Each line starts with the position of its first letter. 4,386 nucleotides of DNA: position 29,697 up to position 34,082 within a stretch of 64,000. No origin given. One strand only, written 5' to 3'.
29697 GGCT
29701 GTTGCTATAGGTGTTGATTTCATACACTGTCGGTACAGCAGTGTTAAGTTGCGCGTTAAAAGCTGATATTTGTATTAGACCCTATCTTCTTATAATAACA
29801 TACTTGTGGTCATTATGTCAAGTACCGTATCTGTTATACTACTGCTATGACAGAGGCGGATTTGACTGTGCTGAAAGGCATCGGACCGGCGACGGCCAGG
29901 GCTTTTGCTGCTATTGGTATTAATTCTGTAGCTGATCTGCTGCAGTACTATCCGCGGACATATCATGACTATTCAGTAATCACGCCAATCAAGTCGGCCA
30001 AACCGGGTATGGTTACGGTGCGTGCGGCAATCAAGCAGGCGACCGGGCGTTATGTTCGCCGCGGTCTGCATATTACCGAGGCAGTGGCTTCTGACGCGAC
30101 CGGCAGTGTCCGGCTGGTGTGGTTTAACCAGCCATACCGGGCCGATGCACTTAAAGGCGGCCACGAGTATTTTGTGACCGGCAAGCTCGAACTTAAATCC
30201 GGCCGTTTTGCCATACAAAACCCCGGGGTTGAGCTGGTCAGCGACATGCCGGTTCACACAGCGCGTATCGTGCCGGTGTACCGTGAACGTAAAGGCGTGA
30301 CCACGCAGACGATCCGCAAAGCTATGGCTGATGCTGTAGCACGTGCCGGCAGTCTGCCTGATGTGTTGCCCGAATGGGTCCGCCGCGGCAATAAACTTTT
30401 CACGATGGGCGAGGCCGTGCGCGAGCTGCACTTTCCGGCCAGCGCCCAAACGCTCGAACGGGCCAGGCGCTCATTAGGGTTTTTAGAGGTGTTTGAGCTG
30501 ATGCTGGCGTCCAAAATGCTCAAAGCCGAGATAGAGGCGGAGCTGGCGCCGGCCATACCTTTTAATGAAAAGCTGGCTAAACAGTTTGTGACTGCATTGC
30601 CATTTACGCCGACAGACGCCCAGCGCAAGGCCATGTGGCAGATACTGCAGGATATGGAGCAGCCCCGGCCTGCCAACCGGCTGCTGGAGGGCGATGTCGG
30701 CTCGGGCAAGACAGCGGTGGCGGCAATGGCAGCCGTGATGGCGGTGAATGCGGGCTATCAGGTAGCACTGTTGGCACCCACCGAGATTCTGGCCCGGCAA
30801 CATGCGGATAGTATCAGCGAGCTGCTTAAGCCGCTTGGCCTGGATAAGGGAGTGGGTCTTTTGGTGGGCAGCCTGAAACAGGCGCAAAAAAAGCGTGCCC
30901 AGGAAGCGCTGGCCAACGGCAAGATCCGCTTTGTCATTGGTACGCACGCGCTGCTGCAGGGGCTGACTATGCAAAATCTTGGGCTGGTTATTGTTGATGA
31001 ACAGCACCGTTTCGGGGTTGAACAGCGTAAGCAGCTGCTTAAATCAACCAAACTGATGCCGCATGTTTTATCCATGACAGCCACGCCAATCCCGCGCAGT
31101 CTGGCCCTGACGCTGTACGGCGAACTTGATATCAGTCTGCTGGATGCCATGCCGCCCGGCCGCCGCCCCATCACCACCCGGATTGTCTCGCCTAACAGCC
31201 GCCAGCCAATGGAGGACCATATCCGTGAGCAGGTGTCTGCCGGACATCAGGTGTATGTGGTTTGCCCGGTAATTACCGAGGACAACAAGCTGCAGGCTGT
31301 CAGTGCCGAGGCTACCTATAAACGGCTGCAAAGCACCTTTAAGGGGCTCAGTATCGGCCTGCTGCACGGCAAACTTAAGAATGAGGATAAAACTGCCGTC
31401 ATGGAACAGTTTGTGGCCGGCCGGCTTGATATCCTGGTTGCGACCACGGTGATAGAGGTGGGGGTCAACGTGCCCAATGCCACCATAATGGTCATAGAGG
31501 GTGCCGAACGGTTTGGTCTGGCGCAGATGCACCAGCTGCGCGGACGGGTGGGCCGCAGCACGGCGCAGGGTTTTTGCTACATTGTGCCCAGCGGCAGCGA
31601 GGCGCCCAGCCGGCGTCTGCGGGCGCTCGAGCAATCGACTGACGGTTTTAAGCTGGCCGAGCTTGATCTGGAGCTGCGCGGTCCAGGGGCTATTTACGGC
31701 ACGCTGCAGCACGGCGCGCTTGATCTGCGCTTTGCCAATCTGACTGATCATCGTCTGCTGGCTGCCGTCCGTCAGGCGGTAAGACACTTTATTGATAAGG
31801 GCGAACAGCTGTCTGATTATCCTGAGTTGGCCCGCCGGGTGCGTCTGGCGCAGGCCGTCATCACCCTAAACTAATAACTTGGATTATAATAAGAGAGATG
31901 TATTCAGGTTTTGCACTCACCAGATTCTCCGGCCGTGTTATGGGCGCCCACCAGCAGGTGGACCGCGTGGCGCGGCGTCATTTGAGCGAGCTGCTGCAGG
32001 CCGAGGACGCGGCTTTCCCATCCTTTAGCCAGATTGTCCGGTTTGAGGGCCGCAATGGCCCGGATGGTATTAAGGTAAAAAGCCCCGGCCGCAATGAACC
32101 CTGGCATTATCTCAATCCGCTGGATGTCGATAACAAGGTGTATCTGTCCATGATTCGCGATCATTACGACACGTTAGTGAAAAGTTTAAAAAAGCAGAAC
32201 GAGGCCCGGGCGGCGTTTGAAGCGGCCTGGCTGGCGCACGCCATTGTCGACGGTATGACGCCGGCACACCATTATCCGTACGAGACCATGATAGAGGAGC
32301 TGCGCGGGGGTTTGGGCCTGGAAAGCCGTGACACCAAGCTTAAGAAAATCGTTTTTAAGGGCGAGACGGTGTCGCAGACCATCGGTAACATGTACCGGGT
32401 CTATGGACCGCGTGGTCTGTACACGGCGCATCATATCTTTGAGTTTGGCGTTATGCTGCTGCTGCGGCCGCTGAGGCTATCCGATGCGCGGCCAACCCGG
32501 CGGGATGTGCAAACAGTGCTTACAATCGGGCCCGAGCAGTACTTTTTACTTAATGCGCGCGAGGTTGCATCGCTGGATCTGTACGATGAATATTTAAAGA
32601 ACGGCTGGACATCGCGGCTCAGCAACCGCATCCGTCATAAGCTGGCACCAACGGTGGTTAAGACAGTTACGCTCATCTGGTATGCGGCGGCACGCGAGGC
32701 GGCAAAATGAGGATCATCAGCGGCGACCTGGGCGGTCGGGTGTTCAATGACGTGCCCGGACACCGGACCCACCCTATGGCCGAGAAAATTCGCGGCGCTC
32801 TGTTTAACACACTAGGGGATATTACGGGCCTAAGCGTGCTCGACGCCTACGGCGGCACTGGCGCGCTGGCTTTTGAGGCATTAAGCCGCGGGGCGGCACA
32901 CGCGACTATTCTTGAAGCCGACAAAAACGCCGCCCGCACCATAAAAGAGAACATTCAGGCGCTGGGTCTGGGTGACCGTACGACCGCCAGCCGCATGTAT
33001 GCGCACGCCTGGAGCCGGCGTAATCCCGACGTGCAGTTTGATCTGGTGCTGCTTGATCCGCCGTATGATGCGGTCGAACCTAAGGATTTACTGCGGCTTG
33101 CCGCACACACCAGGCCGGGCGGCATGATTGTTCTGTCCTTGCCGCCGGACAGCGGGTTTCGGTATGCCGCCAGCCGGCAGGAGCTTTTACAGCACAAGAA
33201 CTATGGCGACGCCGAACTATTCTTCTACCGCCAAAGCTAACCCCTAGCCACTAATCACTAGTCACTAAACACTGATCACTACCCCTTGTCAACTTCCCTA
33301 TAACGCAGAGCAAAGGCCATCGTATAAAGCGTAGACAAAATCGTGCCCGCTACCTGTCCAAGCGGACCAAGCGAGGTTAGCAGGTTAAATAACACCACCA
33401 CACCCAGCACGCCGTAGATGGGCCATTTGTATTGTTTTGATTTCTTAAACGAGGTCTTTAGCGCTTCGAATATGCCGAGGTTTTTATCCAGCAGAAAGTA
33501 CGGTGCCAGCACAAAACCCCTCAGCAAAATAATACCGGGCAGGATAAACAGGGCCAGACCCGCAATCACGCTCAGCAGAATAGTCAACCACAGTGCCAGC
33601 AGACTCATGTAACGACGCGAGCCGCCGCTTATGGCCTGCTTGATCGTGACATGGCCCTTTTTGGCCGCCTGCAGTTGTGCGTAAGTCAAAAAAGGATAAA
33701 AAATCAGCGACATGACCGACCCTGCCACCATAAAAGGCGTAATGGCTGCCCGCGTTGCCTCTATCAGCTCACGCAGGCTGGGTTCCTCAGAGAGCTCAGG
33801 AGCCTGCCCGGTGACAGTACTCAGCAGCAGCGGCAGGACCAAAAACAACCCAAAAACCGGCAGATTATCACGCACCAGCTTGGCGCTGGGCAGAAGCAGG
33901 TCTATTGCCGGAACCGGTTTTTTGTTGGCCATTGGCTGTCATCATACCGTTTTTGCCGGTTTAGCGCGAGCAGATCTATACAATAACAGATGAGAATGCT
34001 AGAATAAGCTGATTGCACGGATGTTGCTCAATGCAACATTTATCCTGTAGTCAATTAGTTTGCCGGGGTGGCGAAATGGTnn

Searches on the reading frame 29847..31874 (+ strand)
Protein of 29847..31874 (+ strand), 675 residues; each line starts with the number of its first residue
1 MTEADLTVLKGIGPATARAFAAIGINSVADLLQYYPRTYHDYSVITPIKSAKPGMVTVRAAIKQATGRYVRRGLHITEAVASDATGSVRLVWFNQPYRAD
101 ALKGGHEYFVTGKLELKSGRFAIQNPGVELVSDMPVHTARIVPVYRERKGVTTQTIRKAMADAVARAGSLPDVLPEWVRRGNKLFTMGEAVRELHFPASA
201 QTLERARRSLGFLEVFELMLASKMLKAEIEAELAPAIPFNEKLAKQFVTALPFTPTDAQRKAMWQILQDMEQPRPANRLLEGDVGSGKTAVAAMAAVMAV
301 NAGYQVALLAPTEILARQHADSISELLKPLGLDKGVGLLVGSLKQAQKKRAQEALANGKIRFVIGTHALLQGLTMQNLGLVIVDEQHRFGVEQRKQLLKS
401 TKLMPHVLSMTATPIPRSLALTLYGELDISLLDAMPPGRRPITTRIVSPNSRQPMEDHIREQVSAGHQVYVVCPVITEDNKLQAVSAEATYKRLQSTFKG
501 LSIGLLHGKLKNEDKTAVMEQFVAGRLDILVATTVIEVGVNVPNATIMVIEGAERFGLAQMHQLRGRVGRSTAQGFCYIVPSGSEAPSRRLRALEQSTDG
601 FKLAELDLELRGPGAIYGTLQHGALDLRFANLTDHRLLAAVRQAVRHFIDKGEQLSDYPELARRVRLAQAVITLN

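Call 72: search_protein_families(library=pfam, proteins=[window:29847-31874:+], max_evalue=0.001)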
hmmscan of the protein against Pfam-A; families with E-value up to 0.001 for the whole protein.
window:29847-31874:+ (675 aa): 11 families
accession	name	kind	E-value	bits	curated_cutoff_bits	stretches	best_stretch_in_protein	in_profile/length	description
PF17191.10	RecG_wedge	-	1.1e-26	93.9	23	1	8-164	4-159/162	RecG wedge domain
PF00271.37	Helicase_C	-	3.5e-25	88.8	23.5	2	462-571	11-109/110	Helicase conserved C-terminal domain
PF00270.35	DEAD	-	9e-25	87.8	26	1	256-418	1-163/167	DEAD/DEAH box helicase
PF04851.21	ResIII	-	3.6e-11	43.7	22.5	1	254-414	3-162/164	Type III restriction enzyme, res subunit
PF19833.4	RecG_dom3_C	-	1.9e-10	41.1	26.8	1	598-657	2-65/87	ATP-dependent DNA helicase RecG, domain 3, C-terminal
PF13604.12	AAA_30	-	6.2e-06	26.5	27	1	257-401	4-112/191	AAA domain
PF05127.21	NAT10_TcmA_helicase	-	2.6e-05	24.6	22.7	1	280-402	2-114/176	RNA cytidine acetyltransferase NAT10/TcmA, helicase domain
PF07517.20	SecA_DEAD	-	3e-05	23.9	24.6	1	280-351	95-164/290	SecA DEAD-like domain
PF01336.31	tRNA_anti-codon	-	0.00013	22.2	27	1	56-130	1-74/75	OB-fold nucleic acid binding domain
PF14520.12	HHH_5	-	0.00025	21.9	27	1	5-32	3-30/57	Helix-hairpin-helix domain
PF22590.2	Cas3-like_C_2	-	0.00029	21.5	27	0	487-571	15-104/106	CRISPR-associated nuclease/helicase Cas3, C-terminal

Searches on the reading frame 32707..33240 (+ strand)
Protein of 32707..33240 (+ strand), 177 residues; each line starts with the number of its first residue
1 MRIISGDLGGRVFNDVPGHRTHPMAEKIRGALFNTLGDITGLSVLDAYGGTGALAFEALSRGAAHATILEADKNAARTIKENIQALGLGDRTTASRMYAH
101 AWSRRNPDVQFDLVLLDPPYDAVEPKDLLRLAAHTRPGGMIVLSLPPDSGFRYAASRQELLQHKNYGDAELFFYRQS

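Call 72: search_protein_families(library=pfam, proteins=[window:32707-33240:+], max_evalue=0.001)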
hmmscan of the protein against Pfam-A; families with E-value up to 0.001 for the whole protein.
window:32707-33240:+ (177 aa): 3 families
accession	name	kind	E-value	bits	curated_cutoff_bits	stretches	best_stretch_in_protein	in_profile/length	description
PF03602.21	Cons_hypoth95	-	3.8e-38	131.4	24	1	1-174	1-181/182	Conserved hypothetical protein 95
PF13649.12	Methyltransf_25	-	1.3e-05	26.2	27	1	44-139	1-97/97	Methyltransferase domain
PF05175.20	MTS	-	8.3e-05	22.7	23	1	32-122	23-110/170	Methyltransferase small domain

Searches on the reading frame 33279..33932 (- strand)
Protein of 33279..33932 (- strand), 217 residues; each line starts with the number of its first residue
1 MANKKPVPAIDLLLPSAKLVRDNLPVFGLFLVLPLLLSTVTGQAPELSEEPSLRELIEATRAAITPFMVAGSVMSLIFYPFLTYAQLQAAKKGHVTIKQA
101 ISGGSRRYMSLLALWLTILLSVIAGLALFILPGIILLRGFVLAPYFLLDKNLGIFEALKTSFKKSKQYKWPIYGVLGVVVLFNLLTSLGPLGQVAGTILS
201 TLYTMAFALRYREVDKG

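Call 72: search_protein_families(library=pfam, proteins=[window:33279-33932:-], max_evalue=0.001)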
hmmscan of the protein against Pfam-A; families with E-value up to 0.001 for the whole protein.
window:33279-33932:- (217 aa): 1 family
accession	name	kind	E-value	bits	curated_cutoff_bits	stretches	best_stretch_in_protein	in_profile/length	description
PF06790.16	UPF0259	-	1e-06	29.2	31.4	1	82-165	105-187/248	Uncharacterised protein family (UPF0259)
